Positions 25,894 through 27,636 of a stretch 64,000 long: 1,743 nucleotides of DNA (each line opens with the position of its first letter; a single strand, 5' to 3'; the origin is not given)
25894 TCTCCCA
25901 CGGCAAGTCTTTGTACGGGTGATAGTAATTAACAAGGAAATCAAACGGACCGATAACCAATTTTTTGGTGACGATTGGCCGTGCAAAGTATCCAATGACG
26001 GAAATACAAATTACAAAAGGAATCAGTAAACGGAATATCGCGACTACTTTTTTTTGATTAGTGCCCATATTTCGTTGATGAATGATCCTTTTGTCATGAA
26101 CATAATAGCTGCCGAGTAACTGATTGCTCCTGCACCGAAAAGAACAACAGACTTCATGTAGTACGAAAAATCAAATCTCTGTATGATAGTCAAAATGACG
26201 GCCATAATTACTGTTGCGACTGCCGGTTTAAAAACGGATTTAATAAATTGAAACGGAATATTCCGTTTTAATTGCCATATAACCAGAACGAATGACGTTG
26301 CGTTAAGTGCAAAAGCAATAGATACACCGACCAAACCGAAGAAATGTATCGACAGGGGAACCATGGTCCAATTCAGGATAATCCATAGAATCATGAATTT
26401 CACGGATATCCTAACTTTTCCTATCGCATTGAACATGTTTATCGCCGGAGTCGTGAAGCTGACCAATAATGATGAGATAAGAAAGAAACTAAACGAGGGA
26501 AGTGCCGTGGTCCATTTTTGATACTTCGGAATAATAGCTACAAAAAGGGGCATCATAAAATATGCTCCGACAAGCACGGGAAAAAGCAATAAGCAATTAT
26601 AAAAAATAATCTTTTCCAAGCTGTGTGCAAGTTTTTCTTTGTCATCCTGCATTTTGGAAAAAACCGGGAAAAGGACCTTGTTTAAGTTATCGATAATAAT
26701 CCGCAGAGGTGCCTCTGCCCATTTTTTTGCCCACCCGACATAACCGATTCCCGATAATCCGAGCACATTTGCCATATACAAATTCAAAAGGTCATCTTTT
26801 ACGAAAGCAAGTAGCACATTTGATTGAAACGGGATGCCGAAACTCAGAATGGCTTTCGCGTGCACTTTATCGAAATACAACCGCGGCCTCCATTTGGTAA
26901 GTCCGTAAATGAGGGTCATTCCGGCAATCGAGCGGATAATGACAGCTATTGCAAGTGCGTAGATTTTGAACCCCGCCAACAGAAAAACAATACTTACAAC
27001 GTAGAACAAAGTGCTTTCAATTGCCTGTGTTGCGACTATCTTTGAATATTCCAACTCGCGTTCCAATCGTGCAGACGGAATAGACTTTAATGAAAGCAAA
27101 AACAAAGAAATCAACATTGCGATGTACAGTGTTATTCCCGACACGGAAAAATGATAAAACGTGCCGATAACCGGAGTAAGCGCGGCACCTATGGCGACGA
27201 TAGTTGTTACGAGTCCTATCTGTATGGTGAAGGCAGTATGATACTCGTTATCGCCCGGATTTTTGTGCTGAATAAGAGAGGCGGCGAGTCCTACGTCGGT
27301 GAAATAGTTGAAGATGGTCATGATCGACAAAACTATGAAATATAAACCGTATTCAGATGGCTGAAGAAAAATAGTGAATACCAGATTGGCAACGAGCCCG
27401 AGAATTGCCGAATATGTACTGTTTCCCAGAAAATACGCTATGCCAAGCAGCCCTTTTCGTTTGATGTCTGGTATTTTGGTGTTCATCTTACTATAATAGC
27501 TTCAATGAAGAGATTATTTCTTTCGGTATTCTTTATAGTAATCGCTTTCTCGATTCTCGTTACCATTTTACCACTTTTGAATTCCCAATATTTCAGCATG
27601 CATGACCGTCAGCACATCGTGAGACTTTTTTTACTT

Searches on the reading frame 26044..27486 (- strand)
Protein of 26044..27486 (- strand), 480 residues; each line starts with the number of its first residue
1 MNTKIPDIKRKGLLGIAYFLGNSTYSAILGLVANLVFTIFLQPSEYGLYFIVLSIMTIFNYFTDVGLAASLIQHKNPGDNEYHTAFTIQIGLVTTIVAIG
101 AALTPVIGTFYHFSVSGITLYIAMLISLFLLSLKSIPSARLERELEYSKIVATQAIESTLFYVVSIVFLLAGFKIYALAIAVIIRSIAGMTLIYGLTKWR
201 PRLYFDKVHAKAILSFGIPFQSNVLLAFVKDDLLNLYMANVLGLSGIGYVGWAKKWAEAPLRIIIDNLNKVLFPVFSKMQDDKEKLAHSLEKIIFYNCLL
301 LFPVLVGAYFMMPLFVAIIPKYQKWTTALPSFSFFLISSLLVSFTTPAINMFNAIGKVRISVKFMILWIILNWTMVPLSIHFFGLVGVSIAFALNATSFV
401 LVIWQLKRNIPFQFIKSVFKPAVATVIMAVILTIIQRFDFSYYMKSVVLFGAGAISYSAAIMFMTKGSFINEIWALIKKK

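Call 6: search_protein_families(library=pfam, proteins=[window:26044-27486:-], max_evalue=0.1)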
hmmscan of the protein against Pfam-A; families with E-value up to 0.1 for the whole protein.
window:26044-27486:- (480 aa): 3 families
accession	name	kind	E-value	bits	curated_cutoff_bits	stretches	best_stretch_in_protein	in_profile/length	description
PF13440.11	Polysacc_synt_3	-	8.3e-52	176.7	23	1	40-319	5-283/293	Polysaccharide biosynthesis protein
PF01943.22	Polysacc_synt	-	6.9e-22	78.6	28.2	1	16-280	5-274/274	Polysaccharide biosynthesis protein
PF03023.19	MurJ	-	1.8e-06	27.3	27.4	1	85-440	102-437/451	Lipid II flippase MurJ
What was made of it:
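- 26044..27486 (-): Wzx/MOP-type flippase belonging to the same glycan locus. Polysacc_synt_3 E 8e-52 (call 6).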

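Call 68: search_protein_families(library=ncbifam, proteins=[window:26044-27486:-], max_evalue=0.001)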
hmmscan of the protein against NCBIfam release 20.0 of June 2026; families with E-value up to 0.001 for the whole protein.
window:26044-27486:- (480 aa): 3 families
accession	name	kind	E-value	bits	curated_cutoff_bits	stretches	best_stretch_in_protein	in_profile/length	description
NF007773.0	PRK10459.1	equivalog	8.3e-39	133.9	273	1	27-475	22-477/492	MOP flippase family protein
NF058658.1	Oglyco_Wzx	exception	2.5e-28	99.3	720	1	15-480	13-478/478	O-glycosylation flippase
NF047674.1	TeichurnBiosyTuaB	equivalog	2.5e-25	89.5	580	1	28-461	24-461/469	teichuronic acid biosynthesis protein TuaB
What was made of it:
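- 26044..27486 (-): NCBIfam MOP flippase (call 68).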
